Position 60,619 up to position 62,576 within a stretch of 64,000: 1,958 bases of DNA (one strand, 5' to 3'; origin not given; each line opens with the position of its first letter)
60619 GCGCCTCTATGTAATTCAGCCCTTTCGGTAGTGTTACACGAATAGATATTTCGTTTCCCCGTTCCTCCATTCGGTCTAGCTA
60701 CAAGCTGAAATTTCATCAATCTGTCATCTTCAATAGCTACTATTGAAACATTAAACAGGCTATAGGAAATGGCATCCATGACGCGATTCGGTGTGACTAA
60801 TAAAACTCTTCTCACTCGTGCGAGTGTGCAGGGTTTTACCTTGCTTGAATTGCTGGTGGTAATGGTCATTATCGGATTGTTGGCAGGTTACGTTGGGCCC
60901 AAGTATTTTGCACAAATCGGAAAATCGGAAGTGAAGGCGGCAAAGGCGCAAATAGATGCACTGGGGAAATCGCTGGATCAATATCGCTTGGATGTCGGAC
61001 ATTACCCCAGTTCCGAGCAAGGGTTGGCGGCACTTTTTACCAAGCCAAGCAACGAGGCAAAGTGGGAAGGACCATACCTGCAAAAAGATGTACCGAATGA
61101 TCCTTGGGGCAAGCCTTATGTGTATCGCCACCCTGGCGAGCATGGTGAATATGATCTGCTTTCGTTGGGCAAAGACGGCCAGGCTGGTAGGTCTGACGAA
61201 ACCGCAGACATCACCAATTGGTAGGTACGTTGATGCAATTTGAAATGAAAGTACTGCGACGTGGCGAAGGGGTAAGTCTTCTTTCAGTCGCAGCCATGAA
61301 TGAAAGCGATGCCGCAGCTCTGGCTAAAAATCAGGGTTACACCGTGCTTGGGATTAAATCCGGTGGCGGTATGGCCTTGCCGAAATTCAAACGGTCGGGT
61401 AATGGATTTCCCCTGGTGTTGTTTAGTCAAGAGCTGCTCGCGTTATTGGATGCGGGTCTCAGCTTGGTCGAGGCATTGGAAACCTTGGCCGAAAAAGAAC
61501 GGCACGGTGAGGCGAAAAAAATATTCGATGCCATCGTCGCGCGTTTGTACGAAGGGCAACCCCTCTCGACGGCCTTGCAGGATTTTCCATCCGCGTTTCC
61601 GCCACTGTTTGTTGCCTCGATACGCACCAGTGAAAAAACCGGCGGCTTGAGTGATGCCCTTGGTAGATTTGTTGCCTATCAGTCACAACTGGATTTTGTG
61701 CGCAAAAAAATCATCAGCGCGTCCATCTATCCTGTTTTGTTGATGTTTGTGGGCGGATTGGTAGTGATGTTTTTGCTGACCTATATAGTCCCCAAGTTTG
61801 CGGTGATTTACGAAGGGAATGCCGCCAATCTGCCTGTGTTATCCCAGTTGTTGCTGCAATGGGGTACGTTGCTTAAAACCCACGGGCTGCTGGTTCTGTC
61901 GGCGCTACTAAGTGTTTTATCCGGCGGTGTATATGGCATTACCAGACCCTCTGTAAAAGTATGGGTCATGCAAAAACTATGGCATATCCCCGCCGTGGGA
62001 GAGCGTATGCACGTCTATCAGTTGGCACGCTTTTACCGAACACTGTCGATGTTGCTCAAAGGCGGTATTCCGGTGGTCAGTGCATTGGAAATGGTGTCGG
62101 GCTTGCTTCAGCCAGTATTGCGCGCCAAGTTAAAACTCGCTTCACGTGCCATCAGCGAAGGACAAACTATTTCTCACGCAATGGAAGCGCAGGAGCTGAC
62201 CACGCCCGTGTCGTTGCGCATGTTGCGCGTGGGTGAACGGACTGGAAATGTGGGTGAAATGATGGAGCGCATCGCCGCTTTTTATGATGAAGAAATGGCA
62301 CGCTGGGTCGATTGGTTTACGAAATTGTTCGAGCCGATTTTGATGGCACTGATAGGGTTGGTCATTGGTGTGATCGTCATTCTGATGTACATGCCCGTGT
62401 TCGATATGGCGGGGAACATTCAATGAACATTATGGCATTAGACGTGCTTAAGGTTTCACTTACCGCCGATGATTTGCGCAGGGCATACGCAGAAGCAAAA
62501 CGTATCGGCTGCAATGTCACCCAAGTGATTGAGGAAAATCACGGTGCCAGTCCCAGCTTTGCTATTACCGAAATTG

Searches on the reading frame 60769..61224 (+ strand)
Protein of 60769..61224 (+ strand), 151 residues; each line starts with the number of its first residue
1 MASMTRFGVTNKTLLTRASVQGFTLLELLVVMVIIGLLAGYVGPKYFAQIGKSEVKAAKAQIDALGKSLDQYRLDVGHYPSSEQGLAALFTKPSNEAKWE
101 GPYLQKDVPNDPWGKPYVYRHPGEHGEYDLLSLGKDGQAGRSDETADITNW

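Call 26: search_protein_families(library=ncbifam, proteins=[window:60769-61224:+], max_evalue=1e-20)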
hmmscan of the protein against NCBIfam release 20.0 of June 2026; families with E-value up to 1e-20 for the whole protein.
window:60769-61224:+ (151 aa): 1 family
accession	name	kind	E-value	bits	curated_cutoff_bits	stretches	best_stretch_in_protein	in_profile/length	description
TIGR01710.1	typeII_sec_gspG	equivalog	3.2e-53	179.4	88.85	1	21-151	1-133/134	type II secretion system major pseudopilin GspG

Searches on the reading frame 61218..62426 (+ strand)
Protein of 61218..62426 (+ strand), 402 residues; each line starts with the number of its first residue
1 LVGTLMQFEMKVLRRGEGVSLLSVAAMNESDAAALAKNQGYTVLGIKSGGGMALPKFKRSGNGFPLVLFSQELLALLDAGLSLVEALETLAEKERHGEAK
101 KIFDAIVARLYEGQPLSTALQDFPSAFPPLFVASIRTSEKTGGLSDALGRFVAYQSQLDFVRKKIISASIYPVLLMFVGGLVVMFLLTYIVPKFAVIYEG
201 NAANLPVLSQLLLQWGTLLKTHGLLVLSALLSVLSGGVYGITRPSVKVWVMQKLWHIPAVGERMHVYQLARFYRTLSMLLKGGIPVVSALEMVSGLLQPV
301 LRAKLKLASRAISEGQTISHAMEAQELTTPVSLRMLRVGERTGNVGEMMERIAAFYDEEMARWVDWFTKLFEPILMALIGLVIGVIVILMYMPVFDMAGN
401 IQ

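Call 26: search_protein_families(library=ncbifam, proteins=[window:61218-62426:+], max_evalue=1e-20)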
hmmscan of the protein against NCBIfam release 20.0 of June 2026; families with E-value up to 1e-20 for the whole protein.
window:61218-62426:+ (402 aa): 6 families
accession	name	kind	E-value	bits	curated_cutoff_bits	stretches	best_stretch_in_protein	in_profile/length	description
TIGR02120.1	GspF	equivalog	2.7e-78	264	424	1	25-400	18-400/401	type II secretion system inner membrane protein GspF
NF007861.0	PRK10573.1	equivalog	1.2e-70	238.6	401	1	67-398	62-395/401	protein transport protein HofC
NF052607.1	T4PiliAsmPilCThrm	equivalog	5.4e-57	193.7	700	1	31-400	27-403/406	type IV pilus assembly protein PilC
NF052606.1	T4PiliAsmPilCMyx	equivalog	2.1e-56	191.5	700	1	66-402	82-419/419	type IV pilus assembly protein PilC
NF047826.1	T3SSXpsF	equivalog_domain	1.5e-49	168.9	650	1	61-401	63-404/405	type II secretion system protein XpsF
NF041012.2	T4P_ComGB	equivalog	1.7e-36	126.2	240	1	69-397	6-330/332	competence type IV pilus assembly protein ComGB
